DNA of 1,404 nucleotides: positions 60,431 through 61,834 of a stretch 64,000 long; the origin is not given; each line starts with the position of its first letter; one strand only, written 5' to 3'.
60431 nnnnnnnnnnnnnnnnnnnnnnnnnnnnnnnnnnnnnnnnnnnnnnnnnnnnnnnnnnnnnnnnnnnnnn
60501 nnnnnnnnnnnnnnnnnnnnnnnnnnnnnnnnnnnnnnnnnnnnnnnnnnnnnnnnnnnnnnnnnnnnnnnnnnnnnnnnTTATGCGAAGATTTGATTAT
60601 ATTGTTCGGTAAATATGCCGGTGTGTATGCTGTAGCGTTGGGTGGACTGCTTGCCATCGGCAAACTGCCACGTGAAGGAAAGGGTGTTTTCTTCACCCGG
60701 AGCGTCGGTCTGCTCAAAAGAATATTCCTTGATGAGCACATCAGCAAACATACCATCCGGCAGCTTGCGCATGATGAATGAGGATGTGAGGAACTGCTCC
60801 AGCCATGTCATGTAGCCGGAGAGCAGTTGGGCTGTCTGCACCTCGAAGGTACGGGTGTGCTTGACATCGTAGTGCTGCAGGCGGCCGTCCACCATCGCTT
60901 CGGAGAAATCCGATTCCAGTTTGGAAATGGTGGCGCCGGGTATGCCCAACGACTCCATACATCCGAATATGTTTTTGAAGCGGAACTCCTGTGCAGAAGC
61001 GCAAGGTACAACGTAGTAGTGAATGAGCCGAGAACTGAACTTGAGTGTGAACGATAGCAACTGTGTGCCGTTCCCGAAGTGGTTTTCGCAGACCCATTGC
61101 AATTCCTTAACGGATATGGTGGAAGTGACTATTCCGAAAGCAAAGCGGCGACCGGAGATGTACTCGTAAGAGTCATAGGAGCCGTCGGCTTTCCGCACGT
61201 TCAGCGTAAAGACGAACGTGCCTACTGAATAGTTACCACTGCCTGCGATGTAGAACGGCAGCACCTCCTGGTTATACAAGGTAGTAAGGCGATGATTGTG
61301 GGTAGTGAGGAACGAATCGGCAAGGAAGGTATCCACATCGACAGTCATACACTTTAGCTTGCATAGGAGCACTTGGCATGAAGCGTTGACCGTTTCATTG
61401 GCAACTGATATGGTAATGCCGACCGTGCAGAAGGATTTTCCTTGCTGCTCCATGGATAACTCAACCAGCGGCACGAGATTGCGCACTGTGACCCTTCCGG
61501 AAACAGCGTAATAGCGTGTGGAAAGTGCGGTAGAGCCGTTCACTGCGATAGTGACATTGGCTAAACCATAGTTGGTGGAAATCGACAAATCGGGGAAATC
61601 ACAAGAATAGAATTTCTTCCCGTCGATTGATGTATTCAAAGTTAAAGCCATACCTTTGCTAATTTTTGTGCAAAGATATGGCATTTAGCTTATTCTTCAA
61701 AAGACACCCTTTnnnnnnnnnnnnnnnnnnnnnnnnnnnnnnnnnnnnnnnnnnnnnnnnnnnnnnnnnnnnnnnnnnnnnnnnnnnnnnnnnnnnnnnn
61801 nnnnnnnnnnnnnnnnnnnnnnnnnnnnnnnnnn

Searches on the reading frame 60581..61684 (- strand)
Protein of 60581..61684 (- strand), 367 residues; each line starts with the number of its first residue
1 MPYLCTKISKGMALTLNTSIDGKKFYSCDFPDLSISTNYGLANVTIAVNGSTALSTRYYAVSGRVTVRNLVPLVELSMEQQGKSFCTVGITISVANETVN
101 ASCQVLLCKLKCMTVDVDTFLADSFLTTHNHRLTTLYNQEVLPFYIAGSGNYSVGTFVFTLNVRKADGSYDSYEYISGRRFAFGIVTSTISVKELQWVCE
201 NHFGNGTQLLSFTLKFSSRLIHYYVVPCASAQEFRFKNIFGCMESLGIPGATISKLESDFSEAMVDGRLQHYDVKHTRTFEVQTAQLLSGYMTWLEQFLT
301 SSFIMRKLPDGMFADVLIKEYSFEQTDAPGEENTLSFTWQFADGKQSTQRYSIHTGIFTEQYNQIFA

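Call 5: search_protein_families(library=pfam, proteins=[window:60581-61684:-], max_evalue=0.01)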
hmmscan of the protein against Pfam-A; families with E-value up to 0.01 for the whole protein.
window:60581-61684:- (367 aa): 0 families

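Call 6: search_protein_families(library=phrogs, proteins=[window:60581-61684:-], max_evalue=0.01)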
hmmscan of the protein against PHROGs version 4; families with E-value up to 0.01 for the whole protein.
window:60581-61684:- (367 aa): 0 families

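Call 11: find_related_loci(query=window:60581-61651:-, collection=viral_contigs, flank=10000)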
Query window:60581-61651:- (356 aa) in viral_contigs; peptide patterns used: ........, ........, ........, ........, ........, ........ (x = any residue, [..] = any of these).
No stretch of DNA in the collection matches any of the patterns.
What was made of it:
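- Tried and rejected: No close relative (call 11).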

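Call 13: search_dna_similar(query=window:60581-61651:-, collection=phages, mode=protein, max_evalue=0.001)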
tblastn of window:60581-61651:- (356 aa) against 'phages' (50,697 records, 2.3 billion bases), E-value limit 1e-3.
No match.

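Call 15: find_homologous_proteins(query=window:60581-61651:-, max_evalue=0.001)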
Query window:60581-61651:- (356 aa): 22 proteins with E <= 0.001 among 1762 candidates.
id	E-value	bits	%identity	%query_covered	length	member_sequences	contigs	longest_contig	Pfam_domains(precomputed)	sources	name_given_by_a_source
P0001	4.3e-217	738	90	100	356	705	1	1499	-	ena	-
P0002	3.2e-212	722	88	100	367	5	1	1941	-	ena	-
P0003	2.5e-202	689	86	100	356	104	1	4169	-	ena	-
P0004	1.1e-169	582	72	100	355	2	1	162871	-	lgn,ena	-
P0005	4.6e-161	554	68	100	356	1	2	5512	-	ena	-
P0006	7.0e-161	553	68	100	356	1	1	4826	-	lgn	-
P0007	5.6e-154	530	65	100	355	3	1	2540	-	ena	-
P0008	3.4e-153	528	64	100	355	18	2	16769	-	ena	-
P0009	6.5e-147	507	63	100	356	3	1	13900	-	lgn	-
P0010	3.0e-146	505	62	100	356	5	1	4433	-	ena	-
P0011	7.3e-146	504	62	100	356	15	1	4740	-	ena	-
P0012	1.5e-137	476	60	100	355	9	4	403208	-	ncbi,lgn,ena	-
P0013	3.5e-133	462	57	100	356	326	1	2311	-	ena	-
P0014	8.3e-121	421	54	100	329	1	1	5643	-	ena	-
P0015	1.2e-99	352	81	56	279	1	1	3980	-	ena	-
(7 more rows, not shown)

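Call 16: find_encoding_contigs(protein=P0004, flank=10000, max_places=3)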
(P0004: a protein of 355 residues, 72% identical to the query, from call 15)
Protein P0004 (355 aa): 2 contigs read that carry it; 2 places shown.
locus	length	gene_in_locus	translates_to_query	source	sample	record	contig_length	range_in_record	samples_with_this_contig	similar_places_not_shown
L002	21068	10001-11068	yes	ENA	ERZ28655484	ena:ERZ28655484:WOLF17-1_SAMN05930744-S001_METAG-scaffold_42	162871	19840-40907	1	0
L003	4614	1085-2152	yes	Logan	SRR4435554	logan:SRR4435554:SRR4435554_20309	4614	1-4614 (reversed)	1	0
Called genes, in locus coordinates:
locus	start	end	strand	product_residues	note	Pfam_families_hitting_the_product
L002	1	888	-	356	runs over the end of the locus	-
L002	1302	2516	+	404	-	PF03462:PCRF, PF00472:RF-1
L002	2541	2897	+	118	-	PF01205:Impact_N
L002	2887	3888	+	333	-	PF01553:Acyltransferase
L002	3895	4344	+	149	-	PF01467:CTP_transf_like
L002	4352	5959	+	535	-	PF13180:PDZ_2, PF00595:PDZ, PF17820:PDZ_6, PF03572:Peptidase_S41, PF28547:CHD_PDZ-protease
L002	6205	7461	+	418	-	PF13173:AAA_14, PF13635:DUF4143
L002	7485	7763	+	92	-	PF03992:ABM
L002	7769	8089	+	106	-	PF01906:YbjQ_1, PF23025:YbjQ_2 (weak)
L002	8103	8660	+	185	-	PF00132:Hexapep, PF14602:Hexapep_2 (weak)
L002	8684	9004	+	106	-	PF01906:YbjQ_1, PF23025:YbjQ_2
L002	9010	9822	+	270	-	PF12728:HTH_17 (faint), PF03118:RNA_pol_A_CTD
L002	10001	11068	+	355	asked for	-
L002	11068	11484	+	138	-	-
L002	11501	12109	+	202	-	-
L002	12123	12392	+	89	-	-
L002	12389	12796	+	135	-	PF01510:Amidase_2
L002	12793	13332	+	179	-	-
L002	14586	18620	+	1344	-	PF10145:PhageMin_Tail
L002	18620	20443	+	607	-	-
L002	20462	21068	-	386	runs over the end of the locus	PF00589:Phage_integrase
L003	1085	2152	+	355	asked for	-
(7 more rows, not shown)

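Call 17: find_encoding_contigs(protein=P0012, flank=10000, max_places=4)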
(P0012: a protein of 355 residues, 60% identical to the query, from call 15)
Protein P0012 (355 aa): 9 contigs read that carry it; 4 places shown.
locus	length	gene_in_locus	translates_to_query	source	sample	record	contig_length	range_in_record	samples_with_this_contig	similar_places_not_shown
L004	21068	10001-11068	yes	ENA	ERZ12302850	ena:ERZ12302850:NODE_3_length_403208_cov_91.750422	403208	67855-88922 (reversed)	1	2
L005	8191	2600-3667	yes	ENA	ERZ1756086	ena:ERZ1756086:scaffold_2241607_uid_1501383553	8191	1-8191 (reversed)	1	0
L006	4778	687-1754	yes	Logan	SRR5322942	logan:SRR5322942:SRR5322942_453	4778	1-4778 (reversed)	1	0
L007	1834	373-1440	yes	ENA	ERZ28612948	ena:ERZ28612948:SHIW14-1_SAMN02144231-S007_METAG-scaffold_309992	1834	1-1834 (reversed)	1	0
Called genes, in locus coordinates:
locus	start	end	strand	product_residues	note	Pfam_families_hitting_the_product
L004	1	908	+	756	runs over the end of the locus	PF12161:HsdM_N, PF02384:N6_Mtase, PF01170:UPF0020 (faint)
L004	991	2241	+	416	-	PF01420:Methylase_S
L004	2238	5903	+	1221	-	PF04313:HSDR_N, PF00270:DEAD (weak), PF04851:ResIII, PF18766:SWI2_SNF2, PF22679:T1R_D3-like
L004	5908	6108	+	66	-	-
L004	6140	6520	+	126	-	-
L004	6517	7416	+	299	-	PF13280:WYL, PF25583:WCX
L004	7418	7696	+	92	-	PF03992:ABM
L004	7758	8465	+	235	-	PF01427:Peptidase_M15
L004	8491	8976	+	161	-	PF00528:BPD_transp_1 (weak)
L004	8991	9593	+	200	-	PF02627:CMD (weak)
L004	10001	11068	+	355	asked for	-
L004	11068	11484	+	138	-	-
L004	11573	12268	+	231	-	-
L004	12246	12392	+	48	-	-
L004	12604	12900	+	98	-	-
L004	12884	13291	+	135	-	PF01510:Amidase_2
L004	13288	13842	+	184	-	-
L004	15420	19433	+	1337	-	PF10145:PhageMin_Tail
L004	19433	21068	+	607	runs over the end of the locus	-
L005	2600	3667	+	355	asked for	-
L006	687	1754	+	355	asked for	-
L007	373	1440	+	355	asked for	-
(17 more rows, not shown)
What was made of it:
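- Tried and rejected: L002 and L004 showed non-phage genes upstream of the 356-aa gene (calls 16, 17).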

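Call 31: predict_structure(alignment_id=A1)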
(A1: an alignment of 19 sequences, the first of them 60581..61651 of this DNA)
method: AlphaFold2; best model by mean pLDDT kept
length: 356 residues; sequences in the alignment: 19
mean_pLDDT: 78.9   pTM: 0.76
mean pLDDT of the five models: 78.9, 77.8, 76.5, 76.1, 73.7
residues with pLDDT >= 90: 171; 70-90: 89; 50-70: 44; < 50: 52
segments of 3 or more residues with pLDDT < 50: 241-274, 317-320, 343-356
pLDDT, mean of each block of 10 residues (from residue 1): 90 95 95 97 95 94 94 96 94 92 88 87 87 89 93 85 93 92 95 90 93 77 90 80 35 30 30 53 77 85 77 54 62 65 43 31
secondary structure, 60 per line:
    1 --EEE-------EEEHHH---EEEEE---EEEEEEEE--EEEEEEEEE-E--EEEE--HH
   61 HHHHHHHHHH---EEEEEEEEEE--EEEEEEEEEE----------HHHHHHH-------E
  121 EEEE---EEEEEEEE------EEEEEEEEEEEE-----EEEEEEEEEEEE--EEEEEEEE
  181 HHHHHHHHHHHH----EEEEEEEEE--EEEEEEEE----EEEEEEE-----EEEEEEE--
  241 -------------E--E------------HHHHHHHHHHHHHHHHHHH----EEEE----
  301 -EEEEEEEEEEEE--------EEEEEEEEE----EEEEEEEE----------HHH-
elements in order: E3-5 E13-15 E22-26 E30-37 E40-48 E53-56 H59-70 E74-83 E86-95 H106-112 E120-124 E128-135 E142-153 E159-170 E173-180 H181-192 E197-205 E208-215 E220-226 E232-238 H270-288 E293-296 E302-313 E322-330 E335-342
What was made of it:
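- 60581..61651 (-): 356-aa protein with tandem Ig-like beta-sandwich domains; in relatives it is the first gene after the terminase and cargo. The AlphaFold2 model has pLDDT 79 (call 31).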

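Call 35: fold_search(model_id=the predicted structure, library=pdb)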
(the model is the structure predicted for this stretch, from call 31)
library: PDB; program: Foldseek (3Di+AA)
matches with E <= 10: 1512; with E <= 0.001: 53
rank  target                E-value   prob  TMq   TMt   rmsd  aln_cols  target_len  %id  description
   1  9u60_E                1.0e-06  1.00  0.19  0.06  20.5       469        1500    9  C3 convertases zymogen C4b2 in loading state (released 2026-01-14)
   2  7b2m_A                4.7e-06  1.00  0.21  0.12  21.5       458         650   10  Cryo-EM structure of complement C4b in complex with nanobody E3 (released 2022-03-02)
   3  9u61_E                6.2e-06  0.97  0.17  0.06  21.9       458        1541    9  CP/MBL pathways C3 convertase C4b2a and C3 complex (released 2026-01-14)
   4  8uin_A                7.7e-06  0.99  0.20  0.13  20.4       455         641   11  Structure of the C3bBb-albicin complex (released 2024-05-08)
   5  8cka_A                9.5e-06  0.99  0.22  0.18  20.6       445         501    9  Deinococcus radidurans HPI S-layer (released 2023-04-19)
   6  5jpm_A                1.5e-05  0.99  0.22  0.13  21.6       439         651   10  Structure of the complex of human complement C4 with MASP-2 rebuilt using iMDFF (released 2016-08-10)
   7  6rqj_B                1.9e-05  0.97  0.19  0.11  22.0       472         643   10  Structure of human complement C5 complexed with tick inhibitors OmCI, RaCI1 and CirpT1 (released 2020-01-08)
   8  7q62_A                1.9e-05  0.97  0.20  0.08  20.3       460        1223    7  Structure of TEV cleaved A2ML1 dimer (A2ML1-TT dimer) (released 2022-04-20)
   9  8uin_G                3.3e-05  0.96  0.20  0.13  20.4       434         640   12  Structure of the C3bBb-albicin complex (released 2024-05-08)
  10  5fo7_A                4.8e-05  0.90  0.19  0.12  20.5       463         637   10  Crystal Structure of Human Complement C3b at 2.8 Angstrom resolution (released 2016-04-06)
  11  2ice_A                6.3e-05  0.95  0.20  0.13  20.1       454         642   11  CRIg bound to C3c (released 2006-11-07)
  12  8cem_F                8.2e-05  0.89  0.16  0.11  20.5       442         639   10  Structure of bovine native C3, re-refinement (released 2023-04-05)
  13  8s80_B                1.3e-04  0.96  0.16  0.23  14.7       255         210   12  Domains 4 and 5 of Sap S-layer protein from Bacillus anthracis (released 2024-11-20)
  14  8ayh_C                1.4e-04  0.95  0.20  0.12  23.0       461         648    9  Structure of Complement C5 in Complex with small molecule inhibitor and CVF (released 2022-12-21)
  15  5i5k_A                1.6e-04  0.89  0.19  0.07  20.5       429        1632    9  Structure of complement C5 in complex with eculizumab (released 2016-03-16)
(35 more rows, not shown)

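Call 46: fold_search(model_id=the predicted structure, library=viral)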
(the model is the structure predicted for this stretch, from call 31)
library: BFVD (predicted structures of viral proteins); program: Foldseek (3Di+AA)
matches with E <= 10: 1324; with E <= 0.001: 72
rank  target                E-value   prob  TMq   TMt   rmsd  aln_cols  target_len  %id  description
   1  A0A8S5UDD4            5.0e-18  1.00  0.67  0.66  11.4       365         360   16  Uncharacterized protein [Siphoviridae sp. ct13O11]
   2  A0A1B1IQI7            8.6e-13  1.00  0.56  0.50  14.5       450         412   10  (no name in the UniProt tables at hand)
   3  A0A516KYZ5            1.0e-12  1.00  0.54  0.49  16.2       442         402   10  (no name in the UniProt tables at hand)
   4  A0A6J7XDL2            2.3e-12  1.00  0.57  0.50  15.8       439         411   11  Uncharacterized protein [uncultured Caudovirales phage]
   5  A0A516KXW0            2.4e-12  1.00  0.56  0.50  13.7       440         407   12  (no name in the UniProt tables at hand)
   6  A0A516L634            1.4e-11  1.00  0.59  0.45  15.9       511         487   10  (no name in the UniProt tables at hand)
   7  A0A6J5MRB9            1.8e-11  1.00  0.52  0.49  17.8       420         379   11  Uncharacterized protein [uncultured Caudovirales phage]
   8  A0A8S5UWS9            1.9e-11  1.00  0.34  0.17  13.3       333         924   15  Uncharacterized protein [Siphoviridae sp. ctzO58]
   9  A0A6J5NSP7            3.3e-11  1.00  0.54  0.46  17.7       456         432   11  Uncharacterized protein [uncultured Caudovirales phage]
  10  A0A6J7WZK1            3.7e-11  1.00  0.55  0.49  16.1       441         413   11  Uncharacterized protein [uncultured Caudovirales phage]
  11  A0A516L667            3.9e-11  1.00  0.60  0.40  16.4       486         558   11  (no name in the UniProt tables at hand)
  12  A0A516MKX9            4.4e-11  1.00  0.53  0.41  22.2       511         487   10  (no name in the UniProt tables at hand)
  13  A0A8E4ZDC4            4.9e-11  1.00  0.56  0.33  14.1       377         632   11  BACON domain-containing protein [Polaribacter phage Leef_1]
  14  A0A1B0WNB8            2.4e-10  1.00  0.51  0.34  16.8       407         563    9  Uncharacterized protein [Flavobacterium phage 23T]
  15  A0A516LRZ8            1.0e-09  1.00  0.51  0.39  22.0       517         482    9  (no name in the UniProt tables at hand)
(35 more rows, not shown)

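Call 50: find_related_loci(query=A1, collection=genome_contigs, flank=10000)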
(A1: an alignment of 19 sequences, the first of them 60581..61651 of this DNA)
Query A1 (356 aa) in genome_contigs; peptide patterns used: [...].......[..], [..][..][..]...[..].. (x = any residue, [..] = any of these).
58 stretches matched a pattern; 13 encode a relative of the query (tblastn E <= 1e-3); 13 distinct loci.
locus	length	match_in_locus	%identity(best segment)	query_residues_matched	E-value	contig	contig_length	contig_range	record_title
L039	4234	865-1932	99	1-356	0e+0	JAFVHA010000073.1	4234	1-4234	MAG: Paludibacteraceae bacterium isolate RGIG5163 Sheep_Abomasum-5__c76551, whole genome shotgun sequence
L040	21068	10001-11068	99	1-356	0e+0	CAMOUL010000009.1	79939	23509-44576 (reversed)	MAG: uncultured Bacteroidales bacterium isolate SRR873603_bin.57_metaWRAP_v1.3_MAG genome assembly, contig: NODE_481_len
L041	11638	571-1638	99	1-356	0e+0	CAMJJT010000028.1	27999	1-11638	MAG: uncultured Bacteroidales bacterium isolate SRR12081302_bin.7_metaWRAP_v1.3_MAG genome assembly, contig: ERZ12289775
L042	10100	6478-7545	99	1-356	0e+0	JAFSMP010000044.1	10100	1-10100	MAG: Paludibacteraceae bacterium isolate RGIG3280 Goat_Reticulum-4__c1388, whole genome shotgun sequence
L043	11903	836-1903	97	1-356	0e+0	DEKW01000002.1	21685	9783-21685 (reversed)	MAG TPA_asm: Bacteroidales bacterium UBA2712 UBA2712_contig_5511, whole genome shotgun sequence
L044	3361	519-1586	95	1-356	0e+0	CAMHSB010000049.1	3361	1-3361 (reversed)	MAG: uncultured Bacteroidales bacterium isolate SRR11784295_bin.42_metaWRAP_v1.3_MAG genome assembly, contig: ERZ1220261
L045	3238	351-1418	91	1-356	0e+0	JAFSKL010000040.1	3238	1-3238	MAG: Paludibacteraceae bacterium isolate RGIG3224 Goat_Reticulum-2__c422365, whole genome shotgun sequence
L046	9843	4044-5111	86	1-356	0e+0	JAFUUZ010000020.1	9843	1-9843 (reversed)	MAG: Paludibacteraceae bacterium isolate RGIG4850 Roe_deer_Rumen-1__c7749, whole genome shotgun sequence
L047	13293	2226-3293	57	1-356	4e-143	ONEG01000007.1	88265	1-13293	uncultured Bacteroidales bacterium isolate RUG225 genome assembly, contig: scaffold_219, whole genome shotgun sequence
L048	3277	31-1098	57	1-356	7e-149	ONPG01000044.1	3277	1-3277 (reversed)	uncultured Bacteroidales bacterium isolate RUG505 genome assembly, contig: scaffold_20244, whole genome shotgun sequence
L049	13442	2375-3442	57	1-356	4e-143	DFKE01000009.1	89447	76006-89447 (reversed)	MAG TPA_asm: Bacteroidales bacterium UBA3653 UBA3653_contig_890, whole genome shotgun sequence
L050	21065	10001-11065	55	1-355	3e-136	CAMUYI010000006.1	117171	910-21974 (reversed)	MAG TPA_asm: uncultured Bacteroidales bacterium isolate SRR8387720_bin.43_metaWRAP_v1.3_MAG genome assembly, contig: ERZ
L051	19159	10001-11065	55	1-355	4e-138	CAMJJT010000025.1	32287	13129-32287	MAG: uncultured Bacteroidales bacterium isolate SRR12081302_bin.7_metaWRAP_v1.3_MAG genome assembly, contig: ERZ12289775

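Call 58: find_related_loci(query=L050:3820-5532:+, collection=viral_contigs, flank=10000)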
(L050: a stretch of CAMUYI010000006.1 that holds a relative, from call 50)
Query L050:3820-5532:+ (570 aa) in viral_contigs; peptide patterns used: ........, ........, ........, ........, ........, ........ (x = any residue, [..] = any of these).
410 stretches matched a pattern; 404 encode a relative of the query (tblastn E <= 1e-3); the best 80 are kept; 80 distinct loci.
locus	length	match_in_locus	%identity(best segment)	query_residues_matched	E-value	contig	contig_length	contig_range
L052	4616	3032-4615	87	24-549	0e+0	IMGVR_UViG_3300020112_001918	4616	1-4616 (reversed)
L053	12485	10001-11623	83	24-560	0e+0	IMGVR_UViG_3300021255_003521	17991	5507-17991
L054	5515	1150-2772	83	24-560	0e+0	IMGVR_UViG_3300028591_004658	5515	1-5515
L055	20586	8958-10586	82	22-560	0e+0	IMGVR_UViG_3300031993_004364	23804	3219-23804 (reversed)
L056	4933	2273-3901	83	22-560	0e+0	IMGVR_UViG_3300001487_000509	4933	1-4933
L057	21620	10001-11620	83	25-560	0e+0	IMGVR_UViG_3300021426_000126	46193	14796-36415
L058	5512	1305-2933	82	22-560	0e+0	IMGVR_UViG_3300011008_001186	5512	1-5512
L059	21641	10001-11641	82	25-569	0e+0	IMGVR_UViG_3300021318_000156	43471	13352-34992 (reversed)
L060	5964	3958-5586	82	22-560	0e+0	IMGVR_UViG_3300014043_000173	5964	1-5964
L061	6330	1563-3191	82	29-569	0e+0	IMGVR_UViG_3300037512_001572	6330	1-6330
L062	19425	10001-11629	82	29-569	0e+0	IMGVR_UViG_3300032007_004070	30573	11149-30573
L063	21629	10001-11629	82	29-569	0e+0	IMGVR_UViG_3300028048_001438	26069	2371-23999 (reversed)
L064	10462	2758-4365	80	29-570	0e+0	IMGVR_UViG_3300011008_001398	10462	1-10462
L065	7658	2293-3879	79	28-560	0e+0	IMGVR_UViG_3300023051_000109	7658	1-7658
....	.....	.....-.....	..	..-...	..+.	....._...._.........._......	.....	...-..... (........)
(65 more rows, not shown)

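Call 61: find_related_loci(query=L040:12-2972:+, collection=viral_contigs, flank=10000)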
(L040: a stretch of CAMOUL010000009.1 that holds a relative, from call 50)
Query L040:12-2972:+ (986 aa) in viral_contigs; peptide patterns used: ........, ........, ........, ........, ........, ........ (x = any residue, [..] = any of these).
5 stretches matched a pattern; 1 encode a relative of the query (tblastn E <= 1e-3); 1 distinct loci.
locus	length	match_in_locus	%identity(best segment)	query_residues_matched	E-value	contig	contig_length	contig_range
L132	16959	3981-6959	56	1-983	0e+0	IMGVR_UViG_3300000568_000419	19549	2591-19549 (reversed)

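Call 67: search_solved_structures(query=A1, max_evalue=10)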
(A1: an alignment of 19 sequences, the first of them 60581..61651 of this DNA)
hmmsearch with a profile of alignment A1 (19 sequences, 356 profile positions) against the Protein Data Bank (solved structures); distinct sequences matched with E-value up to 10: 1.
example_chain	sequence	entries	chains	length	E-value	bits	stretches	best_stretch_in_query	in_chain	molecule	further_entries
2uv4_A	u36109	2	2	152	0.36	13.2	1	13-132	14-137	5'-AMP-ACTIVATED PROTEIN KINASE SUBUNIT GAMMA-1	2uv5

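Call 74: search_protein_families(library=pfam, proteins=[L059:4474-5472:+, L059:5608-6921:+, L059:6941-7771:+, L059:7796-8524:+, L059:8530-9093:+, L059:9388-10008:+, L059:9908-11647:+, L059:12296-13789:+, L059:14008-16770:+, L059:17652-18668:+], max_evalue=0.05)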
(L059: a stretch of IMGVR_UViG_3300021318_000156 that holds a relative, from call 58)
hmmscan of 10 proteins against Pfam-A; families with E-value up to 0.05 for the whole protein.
L059:4474-5472:+ (332 aa): 2 families
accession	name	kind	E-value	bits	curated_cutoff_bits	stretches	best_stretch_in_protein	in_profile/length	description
PF17727.6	CtsR_C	-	0.0012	19.5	23.8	1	180-227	6-53/72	CtsR C-terminal dimerization domain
PF01374.23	Glyco_hydro_46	-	0.018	15.1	27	0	52-113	11-63/210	Glycosyl hydrolase family 46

L059:5608-6921:+ (437 aa): 1 family
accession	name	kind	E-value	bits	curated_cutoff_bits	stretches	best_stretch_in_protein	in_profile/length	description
PF10461.14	Peptidase_S68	-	0.012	16.3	31.9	1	189-206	1-18/33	Peptidase S68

L059:6941-7771:+ (276 aa): 1 family
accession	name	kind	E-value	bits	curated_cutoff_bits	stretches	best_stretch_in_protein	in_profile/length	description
PF20459.4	DUF6712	-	3.6e-17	62.9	25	1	24-145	7-120/121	Family of unknown function (DUF6712)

L059:7796-8524:+ (242 aa): 0 families

L059:8530-9093:+ (187 aa): 0 families

L059:9388-10008:+ (206 aa): 0 families

L059:9908-11647:+ (579 aa): 0 families

L059:12296-13789:+ (497 aa): 7 families
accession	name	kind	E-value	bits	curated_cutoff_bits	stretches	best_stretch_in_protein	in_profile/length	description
PF13749.12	HATPase_c_4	-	3.2e-19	69.2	26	1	318-405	1-89/89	Putative ATP-dependent DNA helicase recG C-terminal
PF04326.19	SLFN_AlbA_2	-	2.2e-15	57.6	25.3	1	44-149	1-117/118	Schlafen, AlbA_2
PF08279.18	HTH_11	-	2.1e-08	34.4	25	1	439-483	1-46/55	HTH domain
PF08220.18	HTH_DeoR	-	8.1e-08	32.3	21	1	439-484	1-46/57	DeoR-like helix-turn-helix domain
PF01726.22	LexA_DNA_bind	-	0.007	16.6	23.7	1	435-488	3-62/65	LexA DNA binding domain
PF13412.12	HTH_24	-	0.014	15.4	21.9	1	437-482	2-47/48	Winged helix-turn-helix DNA-binding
PF06163.17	DUF977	-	0.047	14.2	22.1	0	440-487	14-61/134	Bacterial protein of unknown function (DUF977)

L059:14008-16770:+ (920 aa): 9 families
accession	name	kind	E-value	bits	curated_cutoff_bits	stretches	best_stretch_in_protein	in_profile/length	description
PF20473.4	MmeI_Mtase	-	6.7e-84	281.5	27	1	358-617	3-258/259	MmeI, DNA-methyltransferase domain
PF20466.3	MmeI_TRD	-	9.7e-72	241.1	27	1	635-838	1-205/207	MmeI, target recognition domain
PF20464.3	MmeI_N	-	5.8e-37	128.2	27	1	9-186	2-181/181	MmeI, N-terminal domain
PF20467.3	MmeI_C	-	4.5e-24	84.9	27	1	842-920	3-80/83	MmeI, C-terminal domain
PF20465.4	MmeI_hel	-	2.9e-21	76.5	27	1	197-272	2-75/75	MmeI, helicase spacer domain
PF07669.17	Eco57I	-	5.7e-07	30.2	25.3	1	426-547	2-128/171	Eco57I restriction-modification methylase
PF02384.22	N6_Mtase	-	1.3e-05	25.1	20.4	1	378-557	50-185/311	N-6 DNA Methylase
PF01170.24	UPF0020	-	0.029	14.5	22.3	0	374-443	28-95/197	RMKL-like, methyltransferase domain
PF25120.1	DUF7814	-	0.04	14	27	0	242-281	126-165/228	Domain of unknown function (DUF7814)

L059:17652-18668:+ (338 aa): 1 family
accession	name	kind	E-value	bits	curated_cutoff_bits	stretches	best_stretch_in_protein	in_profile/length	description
PF01466.24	Skp1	-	0.03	14.6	22.3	0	156-171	19-34/48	Skp1 family, dimerisation domain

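Call 75: search_solved_structures(query=L059:9908-11647:+, max_evalue=1)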
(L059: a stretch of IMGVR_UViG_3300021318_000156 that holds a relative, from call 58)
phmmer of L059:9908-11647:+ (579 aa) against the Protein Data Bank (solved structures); distinct sequences matched with E-value up to 1: 1.
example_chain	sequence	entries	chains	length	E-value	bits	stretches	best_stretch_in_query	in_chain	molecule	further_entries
4zni_A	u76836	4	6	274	0.66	11.4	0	51-94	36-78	Phage terminase large subunit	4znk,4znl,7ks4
